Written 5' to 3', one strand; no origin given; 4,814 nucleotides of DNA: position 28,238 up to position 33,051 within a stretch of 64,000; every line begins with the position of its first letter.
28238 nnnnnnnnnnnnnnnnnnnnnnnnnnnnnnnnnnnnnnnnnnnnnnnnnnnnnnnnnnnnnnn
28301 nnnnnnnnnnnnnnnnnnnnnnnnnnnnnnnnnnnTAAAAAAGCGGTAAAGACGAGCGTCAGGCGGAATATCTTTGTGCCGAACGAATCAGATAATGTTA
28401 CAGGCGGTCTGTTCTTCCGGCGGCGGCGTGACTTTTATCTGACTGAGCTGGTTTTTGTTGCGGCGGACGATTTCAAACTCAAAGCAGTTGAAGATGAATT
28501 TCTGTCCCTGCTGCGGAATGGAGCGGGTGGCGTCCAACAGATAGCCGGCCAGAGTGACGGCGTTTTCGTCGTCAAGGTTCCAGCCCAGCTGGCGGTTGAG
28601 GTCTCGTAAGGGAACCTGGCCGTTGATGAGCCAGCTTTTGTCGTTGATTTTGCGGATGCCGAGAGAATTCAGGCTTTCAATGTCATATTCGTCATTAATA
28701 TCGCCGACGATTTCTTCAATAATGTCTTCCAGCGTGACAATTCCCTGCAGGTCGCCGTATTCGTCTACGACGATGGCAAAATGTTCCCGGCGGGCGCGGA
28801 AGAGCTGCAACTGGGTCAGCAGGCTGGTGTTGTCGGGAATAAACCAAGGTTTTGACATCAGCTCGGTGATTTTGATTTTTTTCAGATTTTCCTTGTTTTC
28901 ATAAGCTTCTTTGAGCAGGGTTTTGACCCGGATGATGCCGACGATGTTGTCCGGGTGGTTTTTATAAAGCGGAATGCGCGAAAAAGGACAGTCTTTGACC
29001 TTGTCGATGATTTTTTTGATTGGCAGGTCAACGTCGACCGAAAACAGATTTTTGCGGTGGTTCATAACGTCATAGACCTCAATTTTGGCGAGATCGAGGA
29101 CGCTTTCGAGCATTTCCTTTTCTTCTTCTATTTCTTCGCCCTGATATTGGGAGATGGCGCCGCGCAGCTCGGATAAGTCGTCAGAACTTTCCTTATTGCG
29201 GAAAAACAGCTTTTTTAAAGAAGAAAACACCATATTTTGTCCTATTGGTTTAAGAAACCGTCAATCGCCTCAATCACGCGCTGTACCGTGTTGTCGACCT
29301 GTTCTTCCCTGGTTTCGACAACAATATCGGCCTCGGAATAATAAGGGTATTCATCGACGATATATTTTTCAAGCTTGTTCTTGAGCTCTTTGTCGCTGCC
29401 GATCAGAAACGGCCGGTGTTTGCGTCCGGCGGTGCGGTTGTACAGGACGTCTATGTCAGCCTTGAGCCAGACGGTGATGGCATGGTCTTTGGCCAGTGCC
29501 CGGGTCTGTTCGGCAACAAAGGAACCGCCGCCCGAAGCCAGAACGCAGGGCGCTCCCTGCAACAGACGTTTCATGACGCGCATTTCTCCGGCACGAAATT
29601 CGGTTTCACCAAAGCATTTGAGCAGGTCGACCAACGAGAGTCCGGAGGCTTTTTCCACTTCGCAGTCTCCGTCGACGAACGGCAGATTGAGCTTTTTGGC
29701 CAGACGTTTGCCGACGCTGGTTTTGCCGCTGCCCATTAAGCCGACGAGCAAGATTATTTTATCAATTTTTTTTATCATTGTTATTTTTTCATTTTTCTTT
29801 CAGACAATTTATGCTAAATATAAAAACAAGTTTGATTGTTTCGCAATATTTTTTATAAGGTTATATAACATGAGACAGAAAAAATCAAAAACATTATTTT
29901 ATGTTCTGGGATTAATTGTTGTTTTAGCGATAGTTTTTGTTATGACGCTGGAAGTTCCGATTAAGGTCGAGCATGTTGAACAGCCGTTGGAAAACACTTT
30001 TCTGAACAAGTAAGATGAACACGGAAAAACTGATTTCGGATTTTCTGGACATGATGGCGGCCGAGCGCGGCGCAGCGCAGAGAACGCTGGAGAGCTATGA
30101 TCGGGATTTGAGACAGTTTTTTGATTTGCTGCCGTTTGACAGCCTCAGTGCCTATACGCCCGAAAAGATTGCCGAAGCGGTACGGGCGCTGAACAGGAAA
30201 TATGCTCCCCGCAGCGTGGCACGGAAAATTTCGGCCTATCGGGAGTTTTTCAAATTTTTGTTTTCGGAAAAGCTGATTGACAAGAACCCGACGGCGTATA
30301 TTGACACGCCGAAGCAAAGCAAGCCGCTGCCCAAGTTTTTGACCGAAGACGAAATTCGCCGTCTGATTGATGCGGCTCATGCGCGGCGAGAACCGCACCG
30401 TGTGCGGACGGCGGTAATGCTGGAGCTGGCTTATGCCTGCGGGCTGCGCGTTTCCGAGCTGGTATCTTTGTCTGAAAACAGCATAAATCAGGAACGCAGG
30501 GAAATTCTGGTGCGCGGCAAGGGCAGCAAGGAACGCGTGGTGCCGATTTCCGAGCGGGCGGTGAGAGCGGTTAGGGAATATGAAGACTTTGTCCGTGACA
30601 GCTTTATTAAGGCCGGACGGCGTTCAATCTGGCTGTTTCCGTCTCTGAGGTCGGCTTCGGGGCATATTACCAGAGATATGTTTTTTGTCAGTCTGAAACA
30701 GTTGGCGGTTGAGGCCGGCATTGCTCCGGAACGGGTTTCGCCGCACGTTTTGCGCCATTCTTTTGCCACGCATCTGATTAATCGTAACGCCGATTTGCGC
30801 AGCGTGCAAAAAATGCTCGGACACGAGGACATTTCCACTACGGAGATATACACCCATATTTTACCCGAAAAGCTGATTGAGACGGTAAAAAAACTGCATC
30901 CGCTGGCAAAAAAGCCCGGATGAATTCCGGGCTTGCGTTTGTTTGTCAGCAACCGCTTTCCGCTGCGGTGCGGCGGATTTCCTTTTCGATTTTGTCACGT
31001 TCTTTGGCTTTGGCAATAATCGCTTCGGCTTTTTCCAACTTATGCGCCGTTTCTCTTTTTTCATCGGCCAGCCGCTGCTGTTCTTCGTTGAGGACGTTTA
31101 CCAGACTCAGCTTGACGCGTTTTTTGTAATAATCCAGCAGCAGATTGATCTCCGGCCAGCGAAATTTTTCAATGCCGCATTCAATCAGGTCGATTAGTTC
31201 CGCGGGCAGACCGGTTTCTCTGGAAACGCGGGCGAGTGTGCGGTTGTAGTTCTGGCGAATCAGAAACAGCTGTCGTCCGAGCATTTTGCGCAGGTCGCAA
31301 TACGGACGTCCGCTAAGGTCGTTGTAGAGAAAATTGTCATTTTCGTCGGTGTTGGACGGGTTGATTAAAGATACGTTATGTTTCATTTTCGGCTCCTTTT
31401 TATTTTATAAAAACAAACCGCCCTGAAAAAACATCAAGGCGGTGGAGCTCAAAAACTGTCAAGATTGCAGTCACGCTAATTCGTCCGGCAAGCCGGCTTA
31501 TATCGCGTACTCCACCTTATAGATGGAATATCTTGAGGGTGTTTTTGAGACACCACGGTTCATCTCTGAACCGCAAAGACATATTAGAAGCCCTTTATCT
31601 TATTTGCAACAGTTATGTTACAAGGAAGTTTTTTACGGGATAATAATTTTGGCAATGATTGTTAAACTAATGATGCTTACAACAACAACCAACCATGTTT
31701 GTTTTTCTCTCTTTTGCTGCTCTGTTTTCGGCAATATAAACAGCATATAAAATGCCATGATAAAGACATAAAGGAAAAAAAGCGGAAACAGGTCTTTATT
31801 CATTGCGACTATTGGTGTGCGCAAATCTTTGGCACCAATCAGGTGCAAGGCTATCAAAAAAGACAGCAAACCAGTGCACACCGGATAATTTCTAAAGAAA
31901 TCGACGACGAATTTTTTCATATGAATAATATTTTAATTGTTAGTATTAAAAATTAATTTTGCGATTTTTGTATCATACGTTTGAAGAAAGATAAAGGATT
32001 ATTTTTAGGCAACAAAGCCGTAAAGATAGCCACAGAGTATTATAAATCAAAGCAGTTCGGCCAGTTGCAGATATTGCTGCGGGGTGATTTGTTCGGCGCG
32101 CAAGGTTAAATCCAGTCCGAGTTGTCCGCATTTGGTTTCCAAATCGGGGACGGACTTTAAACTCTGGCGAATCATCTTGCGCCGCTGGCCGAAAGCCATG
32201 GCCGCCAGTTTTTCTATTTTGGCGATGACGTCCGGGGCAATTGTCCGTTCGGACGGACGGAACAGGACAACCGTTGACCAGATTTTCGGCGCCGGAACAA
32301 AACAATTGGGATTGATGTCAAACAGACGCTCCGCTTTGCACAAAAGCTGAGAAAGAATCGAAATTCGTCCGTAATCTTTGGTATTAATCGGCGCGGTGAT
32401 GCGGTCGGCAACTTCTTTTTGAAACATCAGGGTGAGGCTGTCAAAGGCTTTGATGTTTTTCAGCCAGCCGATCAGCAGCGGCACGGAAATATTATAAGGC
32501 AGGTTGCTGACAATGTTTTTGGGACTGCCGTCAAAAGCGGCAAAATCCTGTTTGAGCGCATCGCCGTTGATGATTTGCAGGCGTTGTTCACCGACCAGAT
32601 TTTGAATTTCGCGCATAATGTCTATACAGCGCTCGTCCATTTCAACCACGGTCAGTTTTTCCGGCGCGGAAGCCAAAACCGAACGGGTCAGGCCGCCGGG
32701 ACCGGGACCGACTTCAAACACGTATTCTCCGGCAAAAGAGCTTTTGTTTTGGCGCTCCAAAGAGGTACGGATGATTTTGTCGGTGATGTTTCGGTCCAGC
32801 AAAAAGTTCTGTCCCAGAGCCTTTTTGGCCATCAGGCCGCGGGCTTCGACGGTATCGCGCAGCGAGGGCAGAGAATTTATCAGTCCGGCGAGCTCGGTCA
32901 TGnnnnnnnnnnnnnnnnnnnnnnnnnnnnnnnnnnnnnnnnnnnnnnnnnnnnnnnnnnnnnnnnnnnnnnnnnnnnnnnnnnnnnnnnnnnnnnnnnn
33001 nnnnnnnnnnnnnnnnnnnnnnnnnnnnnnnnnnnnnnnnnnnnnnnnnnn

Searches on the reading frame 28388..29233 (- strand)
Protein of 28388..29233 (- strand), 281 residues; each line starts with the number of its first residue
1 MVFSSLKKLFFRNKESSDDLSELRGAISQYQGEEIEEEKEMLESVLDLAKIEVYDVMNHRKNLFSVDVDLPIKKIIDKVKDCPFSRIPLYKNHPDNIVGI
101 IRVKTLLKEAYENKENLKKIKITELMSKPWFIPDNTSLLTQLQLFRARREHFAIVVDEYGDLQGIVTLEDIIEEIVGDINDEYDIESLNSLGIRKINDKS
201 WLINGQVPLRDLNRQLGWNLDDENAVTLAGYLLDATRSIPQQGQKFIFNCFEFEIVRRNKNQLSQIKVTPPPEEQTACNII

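Call 16: search_protein_families(library=ncbifam, proteins=[window:28388-29233:-], max_evalue=1e-8)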
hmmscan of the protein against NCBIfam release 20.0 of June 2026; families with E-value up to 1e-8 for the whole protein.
window:28388-29233:- (281 aa): 4 families
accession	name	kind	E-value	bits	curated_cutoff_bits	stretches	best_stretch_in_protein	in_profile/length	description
TIGR03520.1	GldE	subfamily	1.5e-58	198.9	376.05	1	11-269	150-406/408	gliding motility-associated protein GldE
NF008604.1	PRK11573.1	equivalog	1.2e-48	166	475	1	17-272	166-420/428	hypothetical protein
NF011675.0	PRK15094.1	equivalog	7.8e-39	133.7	379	1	6-272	23-283/292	CNNM family magnesium/cobalt transport protein CorC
NF052568.1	PolamExpPaeASal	equivalog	2.1e-37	129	500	1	34-269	193-423/424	polyamine export protein PaeA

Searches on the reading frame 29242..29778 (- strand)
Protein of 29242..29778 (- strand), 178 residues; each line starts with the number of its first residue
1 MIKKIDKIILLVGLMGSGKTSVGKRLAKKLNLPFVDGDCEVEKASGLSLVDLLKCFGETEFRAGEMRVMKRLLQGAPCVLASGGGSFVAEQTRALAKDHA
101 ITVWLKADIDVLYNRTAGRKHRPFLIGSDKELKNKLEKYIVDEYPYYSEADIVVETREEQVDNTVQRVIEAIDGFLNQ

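Call 16: search_protein_families(library=ncbifam, proteins=[window:29242-29778:-], max_evalue=1e-8)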
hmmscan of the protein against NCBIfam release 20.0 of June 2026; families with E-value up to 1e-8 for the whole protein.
window:29242-29778:- (178 aa): 12 families
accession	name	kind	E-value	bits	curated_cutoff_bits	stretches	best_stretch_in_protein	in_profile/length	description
NF010552.0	PRK13946.1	equivalog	2.2e-58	197.1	186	1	4-176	21-191/198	shikimate kinase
NF010553.0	PRK13947.1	equivalog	2.6e-33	115.6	204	1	8-171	3-164/173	shikimate kinase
NF003456.0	PRK05057.1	equivalog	1.1e-29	103.5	195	1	7-172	5-170/173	shikimate kinase AroK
NF006610.0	PRK09169.1-4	subfamily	8.9e-29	98.8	4299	1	8-171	2867-3028/3056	hypothetical protein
NF010554.0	PRK13948.1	equivalog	3.9e-28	98.3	217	1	7-172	11-173/192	shikimate kinase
NF006015.0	PRK08154.1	subfamily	2.7e-27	95.8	204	1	6-173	136-303/314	anaerobic benzoate catabolism transcriptional regulator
NF010555.0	PRK13949.1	equivalog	5.2e-24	85.3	180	1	9-174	4-171/175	shikimate kinase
NF002988.0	PRK03731.1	equivalog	1.3e-22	80.3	161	1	7-172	3-168/174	shikimate kinase AroL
NF010556.0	PRK13951.1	equivalog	1.7e-22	79.9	560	1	9-164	3-152/492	bifunctional shikimate kinase AroK/3-dehydroquinate synthase AroB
NF040667.1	hom_kin_desulfo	exception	5.7e-21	75.1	197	1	8-172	2-162/163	homoserine kinase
NF010627.0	PRK14021.1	equivalog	1.5e-20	73.2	565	1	9-172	9-174/542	bifunctional shikimate kinase/3-dehydroquinate synthase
NF001866.0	PRK00625.1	equivalog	7.2e-15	55.6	142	1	8-138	2-134/173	shikimate kinase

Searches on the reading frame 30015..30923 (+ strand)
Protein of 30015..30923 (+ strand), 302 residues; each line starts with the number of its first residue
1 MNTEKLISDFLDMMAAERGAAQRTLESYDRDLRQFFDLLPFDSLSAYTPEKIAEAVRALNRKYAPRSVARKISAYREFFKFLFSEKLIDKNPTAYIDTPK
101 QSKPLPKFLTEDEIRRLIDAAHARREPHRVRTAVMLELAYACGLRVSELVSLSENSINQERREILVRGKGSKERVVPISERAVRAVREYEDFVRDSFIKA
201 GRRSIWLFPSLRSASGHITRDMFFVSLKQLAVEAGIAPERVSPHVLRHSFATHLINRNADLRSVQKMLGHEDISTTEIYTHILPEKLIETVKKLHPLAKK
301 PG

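Call 16: search_protein_families(library=ncbifam, proteins=[window:30015-30923:+], max_evalue=1e-8)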
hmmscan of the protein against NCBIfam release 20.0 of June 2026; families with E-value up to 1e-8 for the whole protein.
window:30015-30923:+ (302 aa): 10 families
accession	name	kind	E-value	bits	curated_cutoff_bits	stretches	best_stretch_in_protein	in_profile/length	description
NF001399.0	PRK00283.1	subfamily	6.2e-99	331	279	1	3-298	5-299/300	tyrosine recombinase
TIGR02225.1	recomb_XerD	equivalog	2e-93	312.9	329.6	1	9-298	2-290/290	site-specific tyrosine recombinase XerD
TIGR02224.1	recomb_XerC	equivalog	5.2e-82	275.5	335.15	1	9-300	2-295/295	tyrosine recombinase XerC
NF040815.2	recomb_XerA_Arch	equivalog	1e-60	205.6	220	1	9-286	2-258/263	site-specific tyrosine recombinase/integron integrase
NF002331.0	PRK01287.1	subfamily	2e-42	145.5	371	1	61-300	93-330/365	site-specific tyrosine recombinase XerC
TIGR02249.1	integrase_gron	subfamily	2.4e-35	122.4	265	2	216-285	235-303/315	integron integrase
NF003462.0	PRK05084.1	equivalog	1.4e-27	96.3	267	1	121-294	186-356/360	tyrosine recombinase XerS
NF011946.0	PRK15417.1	equivalog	1.2e-22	80.6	435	1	217-284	251-317/337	integron integrase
NF007370.0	PRK09870.1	subfamily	1.1e-16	61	221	1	107-280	11-177/200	tyrosine-type DNA invertase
NF007371.0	PRK09871.1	subfamily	1.5e-13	50.7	222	1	107-280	5-172/198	tyrosine-type DNA invertase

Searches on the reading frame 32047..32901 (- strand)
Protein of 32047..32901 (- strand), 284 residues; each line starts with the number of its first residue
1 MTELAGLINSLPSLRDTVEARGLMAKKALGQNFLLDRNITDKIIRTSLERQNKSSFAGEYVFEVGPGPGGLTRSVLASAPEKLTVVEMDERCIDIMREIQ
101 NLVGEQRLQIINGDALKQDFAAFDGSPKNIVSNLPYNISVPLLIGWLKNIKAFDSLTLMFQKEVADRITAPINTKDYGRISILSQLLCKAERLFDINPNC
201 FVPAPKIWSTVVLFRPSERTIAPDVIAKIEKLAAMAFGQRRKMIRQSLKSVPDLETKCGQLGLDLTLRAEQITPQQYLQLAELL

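Call 16: search_protein_families(library=ncbifam, proteins=[window:32047-32901:-], max_evalue=1e-8)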
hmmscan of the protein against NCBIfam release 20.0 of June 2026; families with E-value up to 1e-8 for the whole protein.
window:32047-32901:- (284 aa): 6 families
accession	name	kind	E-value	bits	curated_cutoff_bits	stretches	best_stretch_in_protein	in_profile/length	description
TIGR00755.1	ksgA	equivalog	2.2e-71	240.2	171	1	25-283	3-255/256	16S rRNA (adenine(1518)-N(6)/adenine(1519)-N(6))-dimethyltransferase RsmA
NF011486.0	PRK14896.1-1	equivalog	6.6e-33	114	450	1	22-251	19-236/284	16S ribosomal RNA methyltransferase A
NF000499.2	Erm23S_rRNA_broad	equivalog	9e-30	103.8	212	1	29-281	1-241/244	23S ribosomal RNA methyltransferase Erm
NF000337.1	erm_SHROVE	exception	5.3e-19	68.5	320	1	26-280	3-246/248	ErmE/ErmH/ErmO/ErmR family 23S rRNA (adenine(2058)-N(6))-methyltransferase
NF011489.0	PRK14896.1-5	equivalog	3.4e-12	46.4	236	1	29-216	3-157/217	16S ribosomal RNA methyltransferase A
NF000024.1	ErmS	exception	5.4e-10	39.1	675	1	24-239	58-261/319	23S rRNA (adenine(2058)-N(6))-methyltransferase Erm(S)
